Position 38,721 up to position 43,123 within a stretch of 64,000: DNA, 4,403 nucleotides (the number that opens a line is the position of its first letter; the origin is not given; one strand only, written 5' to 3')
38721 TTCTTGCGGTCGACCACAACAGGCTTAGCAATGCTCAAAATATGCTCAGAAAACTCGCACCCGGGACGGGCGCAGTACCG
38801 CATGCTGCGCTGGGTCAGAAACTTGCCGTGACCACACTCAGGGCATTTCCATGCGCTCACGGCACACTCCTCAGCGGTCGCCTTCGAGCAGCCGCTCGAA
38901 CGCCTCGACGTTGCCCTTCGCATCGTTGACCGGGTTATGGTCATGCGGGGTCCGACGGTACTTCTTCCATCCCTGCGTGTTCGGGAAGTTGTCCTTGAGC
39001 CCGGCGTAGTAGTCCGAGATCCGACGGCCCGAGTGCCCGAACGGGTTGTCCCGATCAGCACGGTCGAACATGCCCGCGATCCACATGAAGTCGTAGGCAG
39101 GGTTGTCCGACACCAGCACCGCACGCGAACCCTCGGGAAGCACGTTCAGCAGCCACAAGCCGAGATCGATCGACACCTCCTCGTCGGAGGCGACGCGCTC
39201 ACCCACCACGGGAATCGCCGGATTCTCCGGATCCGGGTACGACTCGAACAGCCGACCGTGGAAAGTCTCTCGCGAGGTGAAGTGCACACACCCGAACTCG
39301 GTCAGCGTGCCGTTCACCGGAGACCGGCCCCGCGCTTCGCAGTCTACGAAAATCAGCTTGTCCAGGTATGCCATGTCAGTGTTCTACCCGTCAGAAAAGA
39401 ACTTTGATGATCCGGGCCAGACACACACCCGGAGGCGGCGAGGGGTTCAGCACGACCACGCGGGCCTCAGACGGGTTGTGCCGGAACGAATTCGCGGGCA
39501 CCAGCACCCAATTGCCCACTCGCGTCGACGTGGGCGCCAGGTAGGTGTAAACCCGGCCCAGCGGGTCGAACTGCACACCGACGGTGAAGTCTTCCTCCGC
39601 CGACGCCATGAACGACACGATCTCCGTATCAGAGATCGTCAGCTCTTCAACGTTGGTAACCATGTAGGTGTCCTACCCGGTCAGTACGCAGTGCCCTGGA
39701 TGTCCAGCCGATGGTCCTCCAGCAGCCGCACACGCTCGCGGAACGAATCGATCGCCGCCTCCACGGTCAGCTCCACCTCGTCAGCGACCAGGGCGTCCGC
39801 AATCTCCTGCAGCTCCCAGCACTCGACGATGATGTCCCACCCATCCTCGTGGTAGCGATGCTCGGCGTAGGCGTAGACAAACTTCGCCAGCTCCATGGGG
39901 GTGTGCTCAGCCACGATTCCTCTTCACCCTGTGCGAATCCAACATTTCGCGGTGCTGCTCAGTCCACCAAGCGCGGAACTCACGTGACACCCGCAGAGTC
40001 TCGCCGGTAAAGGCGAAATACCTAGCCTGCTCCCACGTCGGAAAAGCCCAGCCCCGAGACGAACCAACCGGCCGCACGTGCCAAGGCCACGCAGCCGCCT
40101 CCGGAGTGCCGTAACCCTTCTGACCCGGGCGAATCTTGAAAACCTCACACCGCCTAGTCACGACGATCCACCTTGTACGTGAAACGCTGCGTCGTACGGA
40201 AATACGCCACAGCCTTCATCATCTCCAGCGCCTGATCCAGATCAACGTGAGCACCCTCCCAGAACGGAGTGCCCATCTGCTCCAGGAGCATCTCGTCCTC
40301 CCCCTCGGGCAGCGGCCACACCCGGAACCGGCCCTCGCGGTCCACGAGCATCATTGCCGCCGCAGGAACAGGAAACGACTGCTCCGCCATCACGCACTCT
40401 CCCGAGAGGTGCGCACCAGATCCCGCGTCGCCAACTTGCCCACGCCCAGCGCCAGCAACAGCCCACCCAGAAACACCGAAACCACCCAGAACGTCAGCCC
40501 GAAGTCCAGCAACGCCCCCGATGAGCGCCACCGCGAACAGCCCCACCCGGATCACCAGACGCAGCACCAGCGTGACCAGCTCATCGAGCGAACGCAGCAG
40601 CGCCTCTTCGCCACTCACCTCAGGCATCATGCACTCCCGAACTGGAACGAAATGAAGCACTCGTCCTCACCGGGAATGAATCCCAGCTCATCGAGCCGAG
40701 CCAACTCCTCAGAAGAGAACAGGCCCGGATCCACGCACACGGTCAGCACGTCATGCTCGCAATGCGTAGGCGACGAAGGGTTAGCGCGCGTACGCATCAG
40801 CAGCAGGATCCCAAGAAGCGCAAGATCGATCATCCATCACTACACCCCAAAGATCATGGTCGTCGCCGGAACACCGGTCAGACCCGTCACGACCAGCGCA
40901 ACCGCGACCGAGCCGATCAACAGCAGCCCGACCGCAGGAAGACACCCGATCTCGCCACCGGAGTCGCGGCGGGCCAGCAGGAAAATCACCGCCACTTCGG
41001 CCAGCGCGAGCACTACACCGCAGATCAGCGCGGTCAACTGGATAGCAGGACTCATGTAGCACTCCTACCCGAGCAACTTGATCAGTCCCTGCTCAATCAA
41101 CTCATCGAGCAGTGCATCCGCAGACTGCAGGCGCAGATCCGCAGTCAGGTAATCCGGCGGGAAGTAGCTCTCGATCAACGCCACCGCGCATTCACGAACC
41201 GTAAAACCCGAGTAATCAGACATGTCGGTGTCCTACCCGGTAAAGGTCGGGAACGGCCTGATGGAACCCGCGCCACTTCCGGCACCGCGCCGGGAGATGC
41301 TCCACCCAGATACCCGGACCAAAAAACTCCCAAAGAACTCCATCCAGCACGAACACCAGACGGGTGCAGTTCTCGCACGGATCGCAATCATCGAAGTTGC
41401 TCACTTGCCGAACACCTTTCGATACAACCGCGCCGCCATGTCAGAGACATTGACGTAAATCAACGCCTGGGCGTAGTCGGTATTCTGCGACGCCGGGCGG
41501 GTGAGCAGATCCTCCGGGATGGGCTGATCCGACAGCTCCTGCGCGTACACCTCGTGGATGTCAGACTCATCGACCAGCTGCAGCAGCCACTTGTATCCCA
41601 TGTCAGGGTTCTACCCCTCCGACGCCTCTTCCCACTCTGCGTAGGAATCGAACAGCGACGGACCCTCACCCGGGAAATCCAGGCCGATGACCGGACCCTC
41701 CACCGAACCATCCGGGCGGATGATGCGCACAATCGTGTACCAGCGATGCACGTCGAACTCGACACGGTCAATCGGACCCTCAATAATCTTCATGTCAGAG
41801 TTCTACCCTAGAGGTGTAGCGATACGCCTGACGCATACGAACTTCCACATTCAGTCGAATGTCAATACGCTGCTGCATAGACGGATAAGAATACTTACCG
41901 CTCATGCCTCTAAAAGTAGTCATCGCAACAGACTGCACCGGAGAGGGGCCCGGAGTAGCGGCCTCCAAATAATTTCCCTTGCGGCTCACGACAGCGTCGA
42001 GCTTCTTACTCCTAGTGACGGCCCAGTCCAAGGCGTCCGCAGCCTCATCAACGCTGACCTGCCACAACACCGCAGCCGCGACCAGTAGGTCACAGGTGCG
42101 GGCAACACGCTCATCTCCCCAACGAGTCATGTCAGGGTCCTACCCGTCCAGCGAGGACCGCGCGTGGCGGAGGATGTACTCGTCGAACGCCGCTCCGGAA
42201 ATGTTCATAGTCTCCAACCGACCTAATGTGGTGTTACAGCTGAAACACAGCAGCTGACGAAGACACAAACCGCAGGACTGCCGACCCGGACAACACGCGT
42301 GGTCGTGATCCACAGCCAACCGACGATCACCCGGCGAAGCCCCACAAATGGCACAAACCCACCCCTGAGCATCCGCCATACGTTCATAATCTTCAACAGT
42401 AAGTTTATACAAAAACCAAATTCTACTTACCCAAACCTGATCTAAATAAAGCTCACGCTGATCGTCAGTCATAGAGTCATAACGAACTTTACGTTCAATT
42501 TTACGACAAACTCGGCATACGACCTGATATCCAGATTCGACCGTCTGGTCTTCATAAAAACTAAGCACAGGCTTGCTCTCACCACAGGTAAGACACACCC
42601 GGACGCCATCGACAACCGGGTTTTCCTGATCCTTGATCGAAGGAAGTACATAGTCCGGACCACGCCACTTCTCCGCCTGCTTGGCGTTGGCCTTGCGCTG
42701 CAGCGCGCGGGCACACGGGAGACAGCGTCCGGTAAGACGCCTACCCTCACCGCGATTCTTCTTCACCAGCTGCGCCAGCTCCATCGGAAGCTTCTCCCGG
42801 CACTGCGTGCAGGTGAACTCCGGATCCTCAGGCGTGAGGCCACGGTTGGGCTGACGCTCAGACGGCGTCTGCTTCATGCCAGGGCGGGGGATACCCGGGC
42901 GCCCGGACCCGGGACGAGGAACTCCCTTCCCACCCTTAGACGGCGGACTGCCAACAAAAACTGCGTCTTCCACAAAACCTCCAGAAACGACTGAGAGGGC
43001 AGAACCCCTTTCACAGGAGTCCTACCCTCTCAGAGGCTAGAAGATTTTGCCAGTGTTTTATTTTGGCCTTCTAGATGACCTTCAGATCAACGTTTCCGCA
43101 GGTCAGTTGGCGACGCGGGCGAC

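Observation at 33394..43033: Terminator-bounded 9.6-kb island of ~30 small genes splitting head genes from neck genes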

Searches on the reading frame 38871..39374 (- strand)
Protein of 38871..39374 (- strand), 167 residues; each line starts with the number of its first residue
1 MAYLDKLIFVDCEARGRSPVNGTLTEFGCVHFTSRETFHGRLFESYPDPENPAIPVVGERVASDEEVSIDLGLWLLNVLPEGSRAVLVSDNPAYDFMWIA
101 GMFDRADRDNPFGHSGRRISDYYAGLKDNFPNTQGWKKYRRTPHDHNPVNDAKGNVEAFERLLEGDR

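Call 9: search_protein_families(library=pfam, max_evalue=0.01, proteins=[window:38871-39374:-])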
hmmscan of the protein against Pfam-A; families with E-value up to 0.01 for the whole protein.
window:38871-39374:- (167 aa): 1 family
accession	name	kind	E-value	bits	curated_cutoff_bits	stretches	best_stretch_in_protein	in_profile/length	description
PF16473.11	Rv2179c-like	-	0.0003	21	27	0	59-160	75-174/177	3'-5' exoribonuclease Rv2179c-like domain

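Call 43: search_protein_families(library=phrogs, max_evalue=0.001, proteins=[window:38871-39374:-])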
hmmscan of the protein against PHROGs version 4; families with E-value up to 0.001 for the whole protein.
window:38871-39374:- (167 aa): 0 families

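Call 57: search_protein_families(library=padloc, max_evalue=0.001, proteins=[window:38871-39374:-])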
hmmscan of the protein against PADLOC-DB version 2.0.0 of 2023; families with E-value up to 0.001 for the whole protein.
window:38871-39374:- (167 aa): 1 family
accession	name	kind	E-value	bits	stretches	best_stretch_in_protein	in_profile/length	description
PDLC00753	Effector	-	1.8e-06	25.8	1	67-163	76-177/184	Exonuclease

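Call 68: search_solved_structures(query=window:38871-39374:-, max_evalue=0.01)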
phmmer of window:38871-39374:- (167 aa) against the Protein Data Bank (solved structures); distinct sequences matched with E-value up to 0.01: 1.
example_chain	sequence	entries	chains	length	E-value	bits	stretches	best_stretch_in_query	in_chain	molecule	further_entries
7t2s_A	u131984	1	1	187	0.0003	23.8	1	5-160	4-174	3'-5' exonuclease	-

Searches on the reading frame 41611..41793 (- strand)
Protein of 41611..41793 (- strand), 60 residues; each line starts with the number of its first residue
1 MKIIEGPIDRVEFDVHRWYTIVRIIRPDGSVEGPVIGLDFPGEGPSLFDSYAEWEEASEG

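Call 8: search_protein_families(library=pfam, max_evalue=0.01, proteins=[window:41611-41793:-])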
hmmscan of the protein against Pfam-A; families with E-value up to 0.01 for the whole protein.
window:41611-41793:- (60 aa): 0 families

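Call 42: search_protein_families(library=phrogs, max_evalue=0.001, proteins=[window:41611-41793:-])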
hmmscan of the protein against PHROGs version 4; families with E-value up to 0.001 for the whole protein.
window:41611-41793:- (60 aa): 0 families

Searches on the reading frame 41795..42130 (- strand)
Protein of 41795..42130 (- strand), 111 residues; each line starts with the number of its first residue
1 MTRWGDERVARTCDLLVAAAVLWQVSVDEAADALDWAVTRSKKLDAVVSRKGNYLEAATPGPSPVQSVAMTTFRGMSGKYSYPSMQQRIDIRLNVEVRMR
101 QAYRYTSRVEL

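Call 8: search_protein_families(library=pfam, max_evalue=0.01, proteins=[window:41795-42130:-])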
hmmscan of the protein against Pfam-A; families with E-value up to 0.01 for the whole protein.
window:41795-42130:- (111 aa): 0 families

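Call 42: search_protein_families(library=phrogs, max_evalue=0.001, proteins=[window:41795-42130:-])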
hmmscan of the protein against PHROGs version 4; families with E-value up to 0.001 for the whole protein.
window:41795-42130:- (111 aa): 0 families

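Call 57: search_protein_families(library=padloc, max_evalue=0.001, proteins=[window:41795-42130:-])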
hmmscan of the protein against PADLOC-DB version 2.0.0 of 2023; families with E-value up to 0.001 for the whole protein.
window:41795-42130:- (111 aa): 0 families

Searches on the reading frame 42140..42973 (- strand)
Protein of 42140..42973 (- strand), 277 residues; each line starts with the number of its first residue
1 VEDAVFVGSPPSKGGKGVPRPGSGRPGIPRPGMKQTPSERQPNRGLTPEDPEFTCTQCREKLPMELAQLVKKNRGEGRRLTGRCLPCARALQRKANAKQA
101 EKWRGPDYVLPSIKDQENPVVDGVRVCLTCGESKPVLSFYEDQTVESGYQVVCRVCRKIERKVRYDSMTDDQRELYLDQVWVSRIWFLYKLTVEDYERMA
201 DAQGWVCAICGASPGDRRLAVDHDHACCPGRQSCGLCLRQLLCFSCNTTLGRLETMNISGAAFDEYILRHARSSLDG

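Call 8: search_protein_families(library=pfam, max_evalue=0.01, proteins=[window:42140-42973:-])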
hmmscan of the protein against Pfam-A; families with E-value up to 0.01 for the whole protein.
window:42140-42973:- (277 aa): 1 family
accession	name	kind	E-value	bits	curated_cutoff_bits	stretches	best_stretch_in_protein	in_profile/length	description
PF02945.21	Endonuclease_7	-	1.1e-16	60.9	23.6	1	185-254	4-67/82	Recombination endonuclease VII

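Call 42: search_protein_families(library=phrogs, max_evalue=0.001, proteins=[window:42140-42973:-])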
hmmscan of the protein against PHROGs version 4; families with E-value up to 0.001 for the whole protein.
window:42140-42973:- (277 aa): 9 families
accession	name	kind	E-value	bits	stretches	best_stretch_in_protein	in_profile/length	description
phrog_2633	-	DNA, RNA and nucleotide metabolism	6.4e-29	102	1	120-256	9-125/142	endonuclease VII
phrog_1035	-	DNA, RNA and nucleotide metabolism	3.7e-23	83.8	1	114-271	53-231/271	endonuclease VII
phrog_2914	-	DNA, RNA and nucleotide metabolism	7e-20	72.6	1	124-269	17-154/190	endonuclease VII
phrog_307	-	DNA, RNA and nucleotide metabolism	4e-15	57.7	1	179-253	95-162/334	endonuclease VII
phrog_2255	-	DNA, RNA and nucleotide metabolism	2.4e-11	44.5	1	125-225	54-129/211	HNH endonuclease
phrog_2340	-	DNA, RNA and nucleotide metabolism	3.9e-08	34.6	1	124-165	8-50/171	endonuclease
phrog_423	-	DNA, RNA and nucleotide metabolism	4.5e-08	34.2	1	197-255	16-69/159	endonuclease VII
phrog_12813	-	unknown function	3.5e-06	28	1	97-164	133-193/199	-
phrog_5558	-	moron, auxiliary metabolic gene and host takeover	2.3e-05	25.6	1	53-174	9-115/130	Lar-like restriction alleviation protein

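Call 57: search_protein_families(library=padloc, max_evalue=0.001, proteins=[window:42140-42973:-])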
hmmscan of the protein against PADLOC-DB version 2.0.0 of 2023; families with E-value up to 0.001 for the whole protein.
window:42140-42973:- (277 aa): 0 families
